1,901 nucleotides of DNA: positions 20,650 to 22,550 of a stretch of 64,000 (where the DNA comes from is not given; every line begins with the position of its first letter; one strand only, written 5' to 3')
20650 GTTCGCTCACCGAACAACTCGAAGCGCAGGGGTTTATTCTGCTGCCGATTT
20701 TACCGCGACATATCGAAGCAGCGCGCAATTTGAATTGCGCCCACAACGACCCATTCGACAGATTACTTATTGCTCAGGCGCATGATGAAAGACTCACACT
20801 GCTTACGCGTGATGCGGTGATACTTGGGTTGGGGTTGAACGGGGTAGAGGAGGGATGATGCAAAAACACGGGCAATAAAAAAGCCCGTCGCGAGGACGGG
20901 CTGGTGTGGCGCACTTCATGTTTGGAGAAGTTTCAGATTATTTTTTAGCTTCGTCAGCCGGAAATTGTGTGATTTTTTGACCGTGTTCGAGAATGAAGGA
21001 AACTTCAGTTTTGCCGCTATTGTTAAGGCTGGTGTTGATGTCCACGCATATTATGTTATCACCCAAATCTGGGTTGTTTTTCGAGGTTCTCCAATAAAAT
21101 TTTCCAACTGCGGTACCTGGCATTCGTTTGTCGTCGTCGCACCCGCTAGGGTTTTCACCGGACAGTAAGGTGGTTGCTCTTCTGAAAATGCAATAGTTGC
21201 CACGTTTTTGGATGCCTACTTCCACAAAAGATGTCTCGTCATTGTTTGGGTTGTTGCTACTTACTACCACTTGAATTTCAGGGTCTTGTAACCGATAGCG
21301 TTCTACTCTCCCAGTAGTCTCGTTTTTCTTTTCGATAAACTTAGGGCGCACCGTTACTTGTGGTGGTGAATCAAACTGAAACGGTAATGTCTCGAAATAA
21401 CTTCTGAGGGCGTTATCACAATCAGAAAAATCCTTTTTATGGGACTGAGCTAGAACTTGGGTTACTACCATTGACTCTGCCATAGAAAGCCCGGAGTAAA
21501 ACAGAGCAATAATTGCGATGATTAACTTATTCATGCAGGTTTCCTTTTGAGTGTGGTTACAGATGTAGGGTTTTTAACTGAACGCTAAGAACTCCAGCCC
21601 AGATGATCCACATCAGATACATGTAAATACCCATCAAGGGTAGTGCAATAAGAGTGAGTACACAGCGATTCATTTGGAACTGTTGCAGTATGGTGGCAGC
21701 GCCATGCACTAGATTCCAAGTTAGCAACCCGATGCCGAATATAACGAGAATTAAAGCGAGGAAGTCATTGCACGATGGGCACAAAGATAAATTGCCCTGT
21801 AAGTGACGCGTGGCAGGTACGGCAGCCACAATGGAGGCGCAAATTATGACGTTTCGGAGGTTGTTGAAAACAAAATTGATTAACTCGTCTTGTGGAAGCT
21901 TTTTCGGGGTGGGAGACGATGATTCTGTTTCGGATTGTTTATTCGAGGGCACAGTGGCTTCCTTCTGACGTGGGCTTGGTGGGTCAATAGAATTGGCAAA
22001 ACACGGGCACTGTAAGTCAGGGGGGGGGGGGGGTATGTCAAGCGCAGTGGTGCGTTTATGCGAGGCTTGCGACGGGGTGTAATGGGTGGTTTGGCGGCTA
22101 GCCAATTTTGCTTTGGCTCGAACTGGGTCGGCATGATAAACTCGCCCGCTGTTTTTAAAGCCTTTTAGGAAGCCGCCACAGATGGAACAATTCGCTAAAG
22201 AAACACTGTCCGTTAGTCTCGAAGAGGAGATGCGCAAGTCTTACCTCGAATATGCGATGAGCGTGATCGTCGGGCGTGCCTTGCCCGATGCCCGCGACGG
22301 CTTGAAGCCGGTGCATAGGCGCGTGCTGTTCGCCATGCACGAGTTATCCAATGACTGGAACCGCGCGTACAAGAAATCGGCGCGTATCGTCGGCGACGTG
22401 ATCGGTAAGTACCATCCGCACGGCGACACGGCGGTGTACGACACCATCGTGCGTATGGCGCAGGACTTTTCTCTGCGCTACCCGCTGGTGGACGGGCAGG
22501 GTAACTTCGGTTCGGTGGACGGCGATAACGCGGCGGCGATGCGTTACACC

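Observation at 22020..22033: G14 homopolymer positioned to act as a phase-variation switch for the TM-protein gene, 150 bp from the gyrA start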

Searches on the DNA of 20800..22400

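Call 70: search_rna_families(source=window, start=20800, end=22400, threshold=evalue, max_evalue=1)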
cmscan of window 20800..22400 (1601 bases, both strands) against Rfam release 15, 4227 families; matches with E-value up to 1: 0.
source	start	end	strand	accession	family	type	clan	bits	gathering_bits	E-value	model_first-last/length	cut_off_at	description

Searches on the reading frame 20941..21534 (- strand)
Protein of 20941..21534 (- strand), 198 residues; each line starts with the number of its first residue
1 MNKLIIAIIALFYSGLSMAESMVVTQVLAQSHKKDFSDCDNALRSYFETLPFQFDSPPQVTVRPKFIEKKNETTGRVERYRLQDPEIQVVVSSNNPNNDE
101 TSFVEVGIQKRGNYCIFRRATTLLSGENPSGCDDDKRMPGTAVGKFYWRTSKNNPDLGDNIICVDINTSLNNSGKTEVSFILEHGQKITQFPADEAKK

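Call 18: find_encoding_contigs(protein=window:20941-21534:-, flank=3000, max_places=10)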
Protein window:20941-21534:- (198 aa): 2 contigs read that carry it; 2 places shown.
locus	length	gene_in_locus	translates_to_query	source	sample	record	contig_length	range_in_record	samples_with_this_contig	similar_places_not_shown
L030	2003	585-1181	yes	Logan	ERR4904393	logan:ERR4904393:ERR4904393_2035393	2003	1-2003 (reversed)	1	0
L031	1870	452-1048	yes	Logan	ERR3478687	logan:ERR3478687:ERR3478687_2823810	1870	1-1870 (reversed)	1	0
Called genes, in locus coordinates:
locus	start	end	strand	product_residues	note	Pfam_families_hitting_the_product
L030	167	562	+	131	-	-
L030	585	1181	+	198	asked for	-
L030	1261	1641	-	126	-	PF01850:PIN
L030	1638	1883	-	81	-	PF02604:PhdYeFM_antitox (weak)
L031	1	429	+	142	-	?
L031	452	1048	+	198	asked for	-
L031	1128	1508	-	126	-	PF01850:PIN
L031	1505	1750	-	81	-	PF02604:PhdYeFM_antitox (weak)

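Call 32: search_protein_families(library=pfam, max_evalue=0.01, proteins=[window:20941-21534:-])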
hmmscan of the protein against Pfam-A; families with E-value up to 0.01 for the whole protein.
seq(198 aa): 0 families

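Call 54: search_protein_families(library=padloc, max_evalue=0.01, proteins=[window:20941-21534:-])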
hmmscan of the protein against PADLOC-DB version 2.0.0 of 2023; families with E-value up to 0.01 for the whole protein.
seq(198 aa): 0 families

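Call 55: find_homologous_proteins(query=window:20941-21534:-, max_evalue=0.001)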
Query window:20941-21534:- (198 aa): 3 proteins with E <= 0.001 among 40 candidates.
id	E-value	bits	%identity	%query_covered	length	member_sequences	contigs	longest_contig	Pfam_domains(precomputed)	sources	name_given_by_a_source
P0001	6.3e-129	445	100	100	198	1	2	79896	-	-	-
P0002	1.8e-64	235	78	74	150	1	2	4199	-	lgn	-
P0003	3.8e-54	201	51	100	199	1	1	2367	-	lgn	-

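Call 56: find_encoding_contigs(protein=P0003, flank=2500, max_places=4)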
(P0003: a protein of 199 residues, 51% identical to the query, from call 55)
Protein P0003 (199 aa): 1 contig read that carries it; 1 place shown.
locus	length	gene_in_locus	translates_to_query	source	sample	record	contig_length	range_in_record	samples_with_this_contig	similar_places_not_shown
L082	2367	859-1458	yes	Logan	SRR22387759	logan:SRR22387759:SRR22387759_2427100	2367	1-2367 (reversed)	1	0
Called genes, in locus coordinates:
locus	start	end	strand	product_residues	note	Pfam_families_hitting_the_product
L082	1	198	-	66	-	?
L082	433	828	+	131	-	-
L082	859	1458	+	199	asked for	-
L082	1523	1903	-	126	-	PF01850:PIN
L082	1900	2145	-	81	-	PF02604:PhdYeFM_antitox (weak)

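Call 57: find_encoding_contigs(protein=P0002, flank=3000, max_places=4)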
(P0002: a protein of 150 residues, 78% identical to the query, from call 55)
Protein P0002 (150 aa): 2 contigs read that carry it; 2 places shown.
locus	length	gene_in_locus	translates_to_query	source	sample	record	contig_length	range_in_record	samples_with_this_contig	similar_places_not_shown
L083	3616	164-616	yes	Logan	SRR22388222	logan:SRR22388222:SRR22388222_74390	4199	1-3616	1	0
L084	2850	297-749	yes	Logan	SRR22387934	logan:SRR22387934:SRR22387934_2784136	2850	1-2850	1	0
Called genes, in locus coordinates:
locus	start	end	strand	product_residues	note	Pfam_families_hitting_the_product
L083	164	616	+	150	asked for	-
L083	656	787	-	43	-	-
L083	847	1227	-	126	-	PF01850:PIN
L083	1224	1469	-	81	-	PF02604:PhdYeFM_antitox (weak)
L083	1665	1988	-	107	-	PF13358:DDE_3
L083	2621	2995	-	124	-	-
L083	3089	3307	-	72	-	PF09907:HigB_toxin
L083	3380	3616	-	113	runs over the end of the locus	-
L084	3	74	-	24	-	?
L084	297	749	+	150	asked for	-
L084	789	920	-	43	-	-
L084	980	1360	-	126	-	PF01850:PIN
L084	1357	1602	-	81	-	PF02604:PhdYeFM_antitox (weak)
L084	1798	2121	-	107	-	PF13358:DDE_3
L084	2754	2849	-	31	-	?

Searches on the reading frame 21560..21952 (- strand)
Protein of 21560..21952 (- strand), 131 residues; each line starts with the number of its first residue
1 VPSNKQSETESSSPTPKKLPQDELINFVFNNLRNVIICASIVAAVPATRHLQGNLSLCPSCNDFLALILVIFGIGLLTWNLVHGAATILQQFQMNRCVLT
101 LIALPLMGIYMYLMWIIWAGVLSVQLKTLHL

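Call 21: find_encoding_contigs(protein=window:21560-21952:-, flank=3000, max_places=10)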
Protein window:21560-21952:- (131 aa): 1 contig read that carries it; 1 place shown.
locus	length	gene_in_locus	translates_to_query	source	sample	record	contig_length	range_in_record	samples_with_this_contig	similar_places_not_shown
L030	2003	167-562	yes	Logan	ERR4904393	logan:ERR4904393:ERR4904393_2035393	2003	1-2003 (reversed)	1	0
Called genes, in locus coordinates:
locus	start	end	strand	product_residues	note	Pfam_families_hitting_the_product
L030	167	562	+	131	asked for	-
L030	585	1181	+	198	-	-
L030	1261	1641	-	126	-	PF01850:PIN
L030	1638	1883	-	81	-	PF02604:PhdYeFM_antitox (weak)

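Call 32: search_protein_families(library=pfam, max_evalue=0.01, proteins=[window:21560-21952:-])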
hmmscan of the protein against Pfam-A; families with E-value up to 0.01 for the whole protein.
seq(131 aa): 0 families

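Call 54: search_protein_families(library=padloc, max_evalue=0.01, proteins=[window:21560-21952:-])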
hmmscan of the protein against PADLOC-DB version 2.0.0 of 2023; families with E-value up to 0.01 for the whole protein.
seq(131 aa): 0 families
